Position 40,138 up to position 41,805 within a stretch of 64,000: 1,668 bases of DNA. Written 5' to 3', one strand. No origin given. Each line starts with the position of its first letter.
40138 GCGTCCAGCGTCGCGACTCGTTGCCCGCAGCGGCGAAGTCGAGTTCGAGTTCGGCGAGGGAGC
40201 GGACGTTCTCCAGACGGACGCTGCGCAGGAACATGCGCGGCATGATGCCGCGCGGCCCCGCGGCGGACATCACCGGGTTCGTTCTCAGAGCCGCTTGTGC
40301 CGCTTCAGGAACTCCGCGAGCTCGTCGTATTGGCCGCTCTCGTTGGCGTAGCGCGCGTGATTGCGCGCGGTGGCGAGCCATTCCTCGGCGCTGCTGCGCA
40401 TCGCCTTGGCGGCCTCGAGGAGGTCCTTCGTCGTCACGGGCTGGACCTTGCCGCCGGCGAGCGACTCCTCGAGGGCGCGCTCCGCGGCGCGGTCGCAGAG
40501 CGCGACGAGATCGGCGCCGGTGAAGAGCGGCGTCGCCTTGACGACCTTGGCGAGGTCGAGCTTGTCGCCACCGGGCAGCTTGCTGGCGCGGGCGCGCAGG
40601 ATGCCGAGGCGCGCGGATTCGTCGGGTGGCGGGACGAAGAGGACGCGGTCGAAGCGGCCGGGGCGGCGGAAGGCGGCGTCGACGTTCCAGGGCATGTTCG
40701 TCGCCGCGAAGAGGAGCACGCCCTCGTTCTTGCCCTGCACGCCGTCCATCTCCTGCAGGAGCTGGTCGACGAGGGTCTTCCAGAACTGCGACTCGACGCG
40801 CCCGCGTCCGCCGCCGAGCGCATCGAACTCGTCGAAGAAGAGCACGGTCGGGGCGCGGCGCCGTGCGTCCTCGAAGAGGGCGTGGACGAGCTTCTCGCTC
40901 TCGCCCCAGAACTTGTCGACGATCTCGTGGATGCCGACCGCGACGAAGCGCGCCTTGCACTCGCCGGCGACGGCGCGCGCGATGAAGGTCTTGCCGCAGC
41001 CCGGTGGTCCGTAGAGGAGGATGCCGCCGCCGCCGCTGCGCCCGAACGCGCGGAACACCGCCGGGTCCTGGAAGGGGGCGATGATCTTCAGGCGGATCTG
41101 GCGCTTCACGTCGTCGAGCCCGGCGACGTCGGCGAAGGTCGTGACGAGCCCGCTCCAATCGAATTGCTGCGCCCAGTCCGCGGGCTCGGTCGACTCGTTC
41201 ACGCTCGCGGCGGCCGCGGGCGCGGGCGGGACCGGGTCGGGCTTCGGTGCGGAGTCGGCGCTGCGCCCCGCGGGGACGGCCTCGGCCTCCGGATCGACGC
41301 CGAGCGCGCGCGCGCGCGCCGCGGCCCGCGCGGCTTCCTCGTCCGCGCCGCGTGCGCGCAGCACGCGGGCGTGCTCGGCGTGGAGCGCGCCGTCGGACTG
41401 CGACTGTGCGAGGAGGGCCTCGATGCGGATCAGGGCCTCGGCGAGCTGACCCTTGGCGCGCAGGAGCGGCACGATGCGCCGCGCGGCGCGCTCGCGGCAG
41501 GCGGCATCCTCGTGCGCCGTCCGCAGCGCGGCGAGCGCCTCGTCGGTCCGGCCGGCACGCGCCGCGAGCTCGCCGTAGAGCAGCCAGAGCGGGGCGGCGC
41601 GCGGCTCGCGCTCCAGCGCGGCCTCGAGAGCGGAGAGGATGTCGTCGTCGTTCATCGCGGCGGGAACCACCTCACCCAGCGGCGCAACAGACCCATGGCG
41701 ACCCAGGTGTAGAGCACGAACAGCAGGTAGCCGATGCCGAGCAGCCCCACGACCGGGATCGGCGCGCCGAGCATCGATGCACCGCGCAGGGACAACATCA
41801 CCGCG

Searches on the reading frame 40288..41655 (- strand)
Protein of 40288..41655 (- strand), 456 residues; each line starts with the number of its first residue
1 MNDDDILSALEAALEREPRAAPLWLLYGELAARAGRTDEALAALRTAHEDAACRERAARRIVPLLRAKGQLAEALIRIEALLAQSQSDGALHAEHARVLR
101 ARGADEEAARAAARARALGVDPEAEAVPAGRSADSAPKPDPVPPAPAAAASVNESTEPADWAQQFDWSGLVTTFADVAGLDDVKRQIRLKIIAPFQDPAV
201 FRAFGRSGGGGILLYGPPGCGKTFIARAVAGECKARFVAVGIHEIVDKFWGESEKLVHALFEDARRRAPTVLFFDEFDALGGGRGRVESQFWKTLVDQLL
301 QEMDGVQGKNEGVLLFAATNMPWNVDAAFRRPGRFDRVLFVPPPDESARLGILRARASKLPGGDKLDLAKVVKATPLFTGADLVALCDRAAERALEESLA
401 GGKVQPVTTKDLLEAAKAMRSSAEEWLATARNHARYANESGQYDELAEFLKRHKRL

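Call 4: search_protein_families(library=pfam, proteins=[window:40288-41655:-], max_evalue=0.01)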
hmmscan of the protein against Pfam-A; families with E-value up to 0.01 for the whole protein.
window:40288-41655:- (456 aa): 10 families
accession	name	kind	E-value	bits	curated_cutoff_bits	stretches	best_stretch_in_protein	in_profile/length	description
PF00004.35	AAA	-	1.4e-39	136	21.2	1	212-342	1-130/131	ATPase family associated with various cellular activities (AAA)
PF17862.7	AAA_lid_3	-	2e-08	34.1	27.2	1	366-400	2-36/45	AAA+ lid domain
PF13401.12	AAA_22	-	1.7e-05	25.6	27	0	208-233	4-29/130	AAA domain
PF13191.12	AAA_16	-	0.00019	22.4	32.6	1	203-236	18-51/167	AAA ATPase domain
PF13432.12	TPR_16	-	0.00078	20.3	32.7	1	8-47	18-57/65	Tetratricopeptide repeat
PF14559.12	TPR_19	-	0.00084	20.1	25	1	7-51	11-55/68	Tetratricopeptide repeat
PF05496.18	RuvB_N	-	0.0013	18.9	27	1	211-239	35-63/159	Holliday junction DNA helicase RuvB P-loop domain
PF07728.20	AAA_5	-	0.0025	18.3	22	1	212-243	2-34/139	AAA domain (dynein-related subfamily)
PF24883.2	NPHP3_N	-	0.0054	17.4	24.8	0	212-236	25-49/164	Nephrocystin 3, N-terminal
PF01078.27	Mg_chelatase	-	0.0091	15.8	20.3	0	207-230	20-43/207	Magnesium chelatase, subunit ChlI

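Call 5: search_protein_families(library=padloc, proteins=[window:40288-41655:-], max_evalue=0.01)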
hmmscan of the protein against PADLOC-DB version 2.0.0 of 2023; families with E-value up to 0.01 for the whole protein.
window:40288-41655:- (456 aa): 8 families
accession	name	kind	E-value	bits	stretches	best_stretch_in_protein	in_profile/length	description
PDLC02196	IetA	-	1.5e-29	101.6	1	205-414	118-321/374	-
PDLC04232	IetA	-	8.1e-24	82.6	1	185-394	92-296/330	-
PDLC02195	IetA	-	1.8e-22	78.2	1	190-422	118-345/395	-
PDLC04231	IetA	-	5e-18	63.8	1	189-344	97-247/262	-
PDLC00915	TRIP13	-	2.8e-16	57.8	1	210-422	64-294/302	TRIP13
PDLC00914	TRIP13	-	1.6e-07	29.1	1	212-422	74-295/302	TRIP13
PDLC04140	mad8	-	5.4e-05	20.9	1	209-417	27-108/314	mads_8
PDLC03838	DolB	-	0.0017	15.7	1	212-279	169-240/375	-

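Call 6: search_protein_families(library=ncbifam, proteins=[window:40288-41655:-], max_evalue=0.01)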
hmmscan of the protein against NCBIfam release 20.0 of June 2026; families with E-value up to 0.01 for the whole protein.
window:40288-41655:- (456 aa): 22 families
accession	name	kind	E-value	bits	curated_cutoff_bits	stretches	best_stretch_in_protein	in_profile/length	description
TIGR01243.1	CDC48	subfamily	2.8e-61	207.8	802.65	1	174-406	452-678/733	CDC48 family AAA ATPase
NF003069.1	PRK03992.1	subfamily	5.3e-59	200.3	500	1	173-423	129-376/379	proteasome-activating nucleotidase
TIGR01242.2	TIGR01242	subfamily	2.6e-55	187.9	500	1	173-420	112-356/362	proteasome-activating nucleotidase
TIGR01241.2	FtsH_fam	equivalog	5.8e-55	187.2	600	1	171-397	158-385/598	ATP-dependent zinc metalloprotease FtsH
NF047747.1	PrtsmActNtasePan2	equivalog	2.4e-47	162.1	700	1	173-398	149-376/397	proteasome-activating nucleotidase Pan2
NF041006.2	cell_div_CdvC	equivalog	1.9e-45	155.4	650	1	173-427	101-357/370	cell division protein CdvC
NF047748.1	PrtsmActNtasePan1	equivalog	1.2e-44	153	750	1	173-418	146-388/405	proteasome-activating nucleotidase Pan1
NF008004.0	PRK10733.1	equivalog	1.2e-44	152.3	1008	1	170-392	147-370/644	ATP-dependent zinc metalloprotease FtsH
TIGR03689.1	pup_AAA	equivalog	4e-39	134.7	504.75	1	173-354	180-375/512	proteasome ATPase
NF042959.1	IteA_antiphage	equivalog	6e-27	94.8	510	1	208-395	124-305/367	anti-phage ATPase IteA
TIGR03922.1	T7SS_EccA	equivalog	4.1e-08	32.3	466.65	1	212-304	315-411/557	type VII secretion AAA-ATPase EccA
NF009881.0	PRK13341.1-2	equivalog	7.9e-05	20.7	651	1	212-241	55-84/736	AAA family ATPase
NF003229.0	PRK04195.1-5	equivalog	0.00015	20.6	280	1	211-249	46-84/413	replication factor C large subunit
TIGR00635.1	ruvB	equivalog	0.00016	20.9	299.05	1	173-239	2-60/305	Holliday junction branch migration DNA helicase RuvB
NF009883.0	PRK13341.1-4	equivalog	0.00025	19.1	668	1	209-240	55-86/729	AAA family ATPase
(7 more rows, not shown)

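Call 9: find_homologous_proteins(query=window:40288-41655:-, max_evalue=1e-10)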
Query window:40288-41655:- (456 aa): 7247 proteins with E <= 1e-10 among 8000 candidates; the best 120 are listed.
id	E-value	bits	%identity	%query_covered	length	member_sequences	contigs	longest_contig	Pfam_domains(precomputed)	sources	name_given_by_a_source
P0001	1.5e-294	995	100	100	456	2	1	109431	PF00004.36,PF13401.13,PF17862.8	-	-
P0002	1.5e-237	807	82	100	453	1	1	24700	PF14559.13,PF00004.36,PF17862.8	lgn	-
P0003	2.5e-207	707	72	100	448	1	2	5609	PF13671.13,PF00004.36,PF17862.8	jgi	jgi:AAA+ superfamily predicted ATPase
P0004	7.0e-205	699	70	100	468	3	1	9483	PF00004.36,PF17862.8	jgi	jgi:AAA+ superfamily predicted ATPase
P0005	3.6e-201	687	70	100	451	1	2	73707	PF14559.13,PF13432.13,PF00004.36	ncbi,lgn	ncbi:MAG: AAA family ATPase [Planctomycetota bacterium]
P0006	1.0e-194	666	69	100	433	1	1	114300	PF14559.13,PF00004.36,PF17862.8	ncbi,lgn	-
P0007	1.2e-194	666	70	100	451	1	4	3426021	PF00004.36,PF13401.13,PF17862.8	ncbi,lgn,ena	ncbi:MAG: ATP-binding protein [Planctomycetota bacterium]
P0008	1.2e-168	580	60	99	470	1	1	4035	PF14559.13,PF00004.36,PF17862.8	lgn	-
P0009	3.4e-168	578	60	100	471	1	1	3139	PF14559.13,PF13432.13,PF00004.36,PF13428.13,PF17862.8,PF14561.13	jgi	jgi:transitional endoplasmic reticulum ATPase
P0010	8.3e-168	577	63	100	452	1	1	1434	PF00004.36,PF17862.8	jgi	jgi:SpoVK/Ycf46/Vps4 family AAA+-type ATPase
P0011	1.0e-166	574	58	99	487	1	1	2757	PF14559.13,PF00004.36,PF17862.8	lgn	-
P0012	2.2e-164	566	58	99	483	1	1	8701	PF14559.13,PF13432.13,PF00004.36,PF13428.13,PF17862.8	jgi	jgi:transitional endoplasmic reticulum ATPase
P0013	4.2e-164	565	60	99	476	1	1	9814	PF14559.13,PF13414.13,PF00004.36,PF13428.13,PF17862.8,PF07719.24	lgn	-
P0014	4.9e-164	565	60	99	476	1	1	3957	PF14559.13,PF00004.36,PF13401.13,PF13428.13,PF17862.8,PF07719.24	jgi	jgi:SpoVK/Ycf46/Vps4 family AAA+-type ATPase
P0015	5.9e-164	564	60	99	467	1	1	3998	PF14559.13,PF13431.13,PF13432.13,PF00004.36,PF13428.13,PF17862.8,PF13181.13,PF14561.13,PF13191.13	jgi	-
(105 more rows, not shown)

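Call 10: find_encoding_contigs(protein=P0002, flank=8000, max_places=2)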
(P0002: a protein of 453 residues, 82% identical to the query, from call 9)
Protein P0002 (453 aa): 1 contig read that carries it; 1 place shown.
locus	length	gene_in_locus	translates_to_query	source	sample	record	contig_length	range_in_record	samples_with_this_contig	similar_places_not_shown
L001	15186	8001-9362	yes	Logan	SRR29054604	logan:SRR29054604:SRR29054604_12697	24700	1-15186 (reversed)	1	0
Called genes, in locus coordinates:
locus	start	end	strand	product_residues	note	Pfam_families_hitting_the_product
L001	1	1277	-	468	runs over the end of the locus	-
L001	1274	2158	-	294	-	PF07638:Sigma70_ECF, PF04542:Sigma70_r2, PF04545:Sigma70_r4, PF08281:Sigma70_r4_2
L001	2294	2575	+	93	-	-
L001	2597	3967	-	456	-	PF04389:Peptidase_M28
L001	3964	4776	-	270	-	PF06508:QueC (weak)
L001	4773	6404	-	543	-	PF07969:Amidohydro_3, PF01979:Amidohydro_1 (weak)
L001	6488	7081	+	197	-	-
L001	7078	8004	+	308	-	-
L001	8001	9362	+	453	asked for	PF14559:TPR_19 (faint), PF00004:AAA, PF17862:AAA_lid_3 (weak)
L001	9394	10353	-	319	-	PF00483:NTP_transferase, PF01128:IspD (faint), PF12804:NTP_transf_3, PF25084:LbH_EIF2B (faint)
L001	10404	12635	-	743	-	PF01839:FG-GAP (faint), PF13517:FG-GAP_3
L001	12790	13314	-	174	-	PF25087:GMPPB_C (faint), PF25084:LbH_EIF2B (weak), PF00132:Hexapep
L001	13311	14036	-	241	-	PF02517:Rce1-like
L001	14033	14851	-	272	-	PF05690:ThiG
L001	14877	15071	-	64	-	PF02597:ThiS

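Call 11: find_encoding_contigs(protein=P0007, flank=8000, max_places=2)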
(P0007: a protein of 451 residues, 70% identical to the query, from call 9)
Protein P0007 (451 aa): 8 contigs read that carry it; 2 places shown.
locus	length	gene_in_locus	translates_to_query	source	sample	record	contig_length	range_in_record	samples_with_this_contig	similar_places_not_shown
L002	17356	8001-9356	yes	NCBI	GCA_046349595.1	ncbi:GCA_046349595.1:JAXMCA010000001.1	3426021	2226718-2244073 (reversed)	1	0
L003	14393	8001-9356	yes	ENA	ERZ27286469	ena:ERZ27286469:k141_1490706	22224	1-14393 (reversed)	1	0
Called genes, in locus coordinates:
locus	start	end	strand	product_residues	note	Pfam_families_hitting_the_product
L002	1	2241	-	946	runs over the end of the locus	PF00069:Pkinase, PF03109:ABC1 (faint), PF07714:PK_Tyr_Ser-Thr, PF13424:TPR_12 (faint)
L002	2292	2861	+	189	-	PF07638:Sigma70_ECF (weak), PF04542:Sigma70_r2 (weak), PF08281:Sigma70_r4_2, PF04545:Sigma70_r4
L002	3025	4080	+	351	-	PF08534:Redoxin (faint), PF00085:Thioredoxin (weak), PF13905:Thioredoxin_8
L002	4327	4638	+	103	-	-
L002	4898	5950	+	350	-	-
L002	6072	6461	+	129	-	PF01152:Bac_globin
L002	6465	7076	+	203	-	-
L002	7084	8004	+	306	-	-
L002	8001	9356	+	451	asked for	PF13401:AAA_22 (faint), PF17862:AAA_lid_3 (faint), PF00004:AAA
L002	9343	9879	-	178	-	PF13302:Acetyltransf_3, PF13420:Acetyltransf_4, PF00583:Acetyltransf_1, PF13523:Acetyltransf_8 (weak)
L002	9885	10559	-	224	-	PF13521:AAA_28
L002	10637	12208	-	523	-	-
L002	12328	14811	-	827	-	PF02771:Acyl-CoA_dh_N, PF02770:Acyl-CoA_dh_M, PF00441:Acyl-CoA_dh_1, PF09317:ACDH_C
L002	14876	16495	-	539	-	PF13480:Acetyltransf_6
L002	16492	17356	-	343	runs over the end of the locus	PF01522:Polysacc_deac_1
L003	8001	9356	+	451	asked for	PF13401:AAA_22 (faint), PF17862:AAA_lid_3 (faint), PF00004:AAA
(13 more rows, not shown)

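Call 12: find_encoding_contigs(protein=P0005, flank=8000, max_places=2)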
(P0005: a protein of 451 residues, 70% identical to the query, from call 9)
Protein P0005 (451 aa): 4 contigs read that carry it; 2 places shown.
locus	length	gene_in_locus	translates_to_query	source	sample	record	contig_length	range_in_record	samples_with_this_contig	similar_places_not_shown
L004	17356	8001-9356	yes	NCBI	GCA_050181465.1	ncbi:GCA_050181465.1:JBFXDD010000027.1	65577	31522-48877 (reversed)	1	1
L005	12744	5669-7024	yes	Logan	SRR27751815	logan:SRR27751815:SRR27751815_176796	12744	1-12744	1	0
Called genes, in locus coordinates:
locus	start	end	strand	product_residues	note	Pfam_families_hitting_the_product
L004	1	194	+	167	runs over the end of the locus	PF10502:Peptidase_S26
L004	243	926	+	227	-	PF13561:adh_short_C2, PF00106:adh_short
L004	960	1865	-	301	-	PF01557:FAA_hydrolase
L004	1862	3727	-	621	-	PF00432:Prenyltrans (faint), PF13243:SQHop_cyclase_C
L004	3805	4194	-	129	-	PF01906:YbjQ_1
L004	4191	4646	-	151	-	PF13490:zf-HC2 (faint)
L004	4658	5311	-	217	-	PF04542:Sigma70_r2, PF08281:Sigma70_r4_2, PF04545:Sigma70_r4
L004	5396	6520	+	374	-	PF01546:Peptidase_M20, PF07687:M20_dimer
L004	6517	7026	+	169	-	-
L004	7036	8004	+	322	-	PF12895:ANAPC3 (faint), PF13429:TPR_15 (faint), PF07719:TPR_2 (faint), PF13181:TPR_8 (faint), PF13424:TPR_12 (faint), PF13428:TPR_14 (faint), PF13431:TPR_17 (faint), PF14559:TPR_19, +4 more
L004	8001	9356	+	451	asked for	PF13432:TPR_16 (faint), PF14559:TPR_19 (faint), PF00004:AAA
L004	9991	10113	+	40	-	-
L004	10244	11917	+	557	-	PF00135:COesterase, PF07859:Abhydrolase_3 (faint), PF20434:BD-FAE (faint)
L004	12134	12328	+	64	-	-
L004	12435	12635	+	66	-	-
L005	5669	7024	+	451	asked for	PF13432:TPR_16 (faint), PF14559:TPR_19 (faint), PF00004:AAA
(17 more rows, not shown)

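Call 22: find_related_loci(query=window:40288-41655:-, collection=genome_contigs, flank=10000)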
Query window:40288-41655:- (456 aa) in genome_contigs; peptide patterns used: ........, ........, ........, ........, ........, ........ (x = any residue, [..] = any of these).
331 stretches matched a pattern; 53 encode a relative of the query (tblastn E <= 1e-3); 53 distinct loci.
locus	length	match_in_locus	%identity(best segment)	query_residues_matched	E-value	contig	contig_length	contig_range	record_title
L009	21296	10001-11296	69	1-455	0e+0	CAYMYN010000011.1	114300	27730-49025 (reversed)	MAG TPA_asm: uncultured Planctomycetaceae bacterium isolate binchicken_co315_74 genome assembly, contig: NODE_137_length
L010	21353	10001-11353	70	1-456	0e+0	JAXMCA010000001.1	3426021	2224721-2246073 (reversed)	MAG: Planctomycetota bacterium isolate STL-PLA50 C1.132.fa-1, whole genome shotgun sequence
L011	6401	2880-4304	58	1-455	3e-169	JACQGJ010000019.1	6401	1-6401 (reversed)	MAG: Armatimonadetes bacterium isolate NC_groundwater_1070_Ag_S2p5_59_96 S_2p5_S6_coassembly_k141_35394, whole genome sh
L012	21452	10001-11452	57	3-454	3e-167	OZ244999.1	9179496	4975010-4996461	MAG: Planctomycetota bacterium isolate 5a0c312b-e6f1-480a-aa4e-ac94299b485f genome assembly, chromosome: 1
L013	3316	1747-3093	59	1-452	5e-173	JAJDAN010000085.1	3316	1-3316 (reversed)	MAG: Deltaproteobacteria bacterium isolate OFTM107 OFTM107_84, whole genome shotgun sequence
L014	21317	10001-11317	61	1-455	7e-157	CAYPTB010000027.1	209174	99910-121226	MAG TPA_asm: uncultured Planctomycetaceae bacterium isolate binchicken_co31_419 genome assembly, contig: k141_653170, wh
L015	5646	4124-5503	57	1-455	2e-156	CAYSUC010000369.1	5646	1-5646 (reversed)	MAG TPA_asm: uncultured Planctomycetaceae bacterium isolate SRP173033_co1_65 genome assembly, contig: NODE_39325_length_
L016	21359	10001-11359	52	6-455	7e-153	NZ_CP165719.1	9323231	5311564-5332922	Candidatus Uabimicrobium sp. HlEnr_7 chromosome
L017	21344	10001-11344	54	1-451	5e-144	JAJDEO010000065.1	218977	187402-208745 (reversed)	MAG: Planctomycetota bacterium isolate OFTM221 OFTM221_64, whole genome shotgun sequence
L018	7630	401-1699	52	1-455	3e-143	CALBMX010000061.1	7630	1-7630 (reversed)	MAG TPA_asm: uncultured bacterium isolate ERR2206780_bin.130_CONCOCT_v1.1_MAG genome assembly, contig: ERZ890250.5826, w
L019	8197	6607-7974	51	1-455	2e-141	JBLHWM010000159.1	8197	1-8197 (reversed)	MAG: Planctomycetota bacterium isolate 3300046534_167 Ga0491194_0023619, whole genome shotgun sequence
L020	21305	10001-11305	40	3-454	5e-106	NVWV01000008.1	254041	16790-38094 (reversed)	MAG: Bacteroidetes bacterium isolate NORP28 Contig_source1382A_74, whole genome shotgun sequence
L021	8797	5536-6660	47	73-454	8e-103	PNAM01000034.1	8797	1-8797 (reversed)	MAG: Myxococcales bacterium isolate palsa_1104 73.20110800_P1D.52_contig_43366, whole genome shotgun sequence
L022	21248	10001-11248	46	18-453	5e-102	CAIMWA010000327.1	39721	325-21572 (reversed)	MAG: uncultured delta proteobacterium isolate VK_bin-2715 genome assembly, contig: bin-2715:327/685, whole genome shotgu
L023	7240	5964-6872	51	153-455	3e-99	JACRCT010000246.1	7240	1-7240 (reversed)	MAG: Deltaproteobacteria bacterium isolate NC_groundwater_1653_Pr3_B-0.1um_69_9 SR-2_scaffold_141_814903, whole genome s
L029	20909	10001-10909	52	153-455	6e-96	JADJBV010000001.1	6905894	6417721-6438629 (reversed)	MAG: Deltaproteobacteria bacterium isolate Aved_18-Q3-R54-62_BAT3C.540 tig00000023-10-69002250, whole genome shotgun seq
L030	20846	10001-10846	51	172-454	5e-96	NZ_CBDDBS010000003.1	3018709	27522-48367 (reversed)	MAG: Haliscomenobacter sp. isolate bebd6739-bc59-4aa2-89c4-e50a6a6b56b9 contig_3, whole genome shotgun sequence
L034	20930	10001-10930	49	146-455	2e-95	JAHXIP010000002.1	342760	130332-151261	MAG: Candidatus Thiodiazotropha sp. (ex Monitilora ramsayi) isolate L095_Th1 c_000000000002, whole genome shotgun sequen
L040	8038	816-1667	52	172-455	7e-93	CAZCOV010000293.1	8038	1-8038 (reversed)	MAG TPA_asm: uncultured Thermoanaerobaculia bacterium isolate SRP237561_co1_143 genome assembly, contig: NODE_18183_leng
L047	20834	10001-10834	50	173-451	6e-88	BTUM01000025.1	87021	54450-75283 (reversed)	MAG: Candidatus Xenobia bacterium AMX-MBFR-33 DNA, sequence025, whole genome shotgun sequence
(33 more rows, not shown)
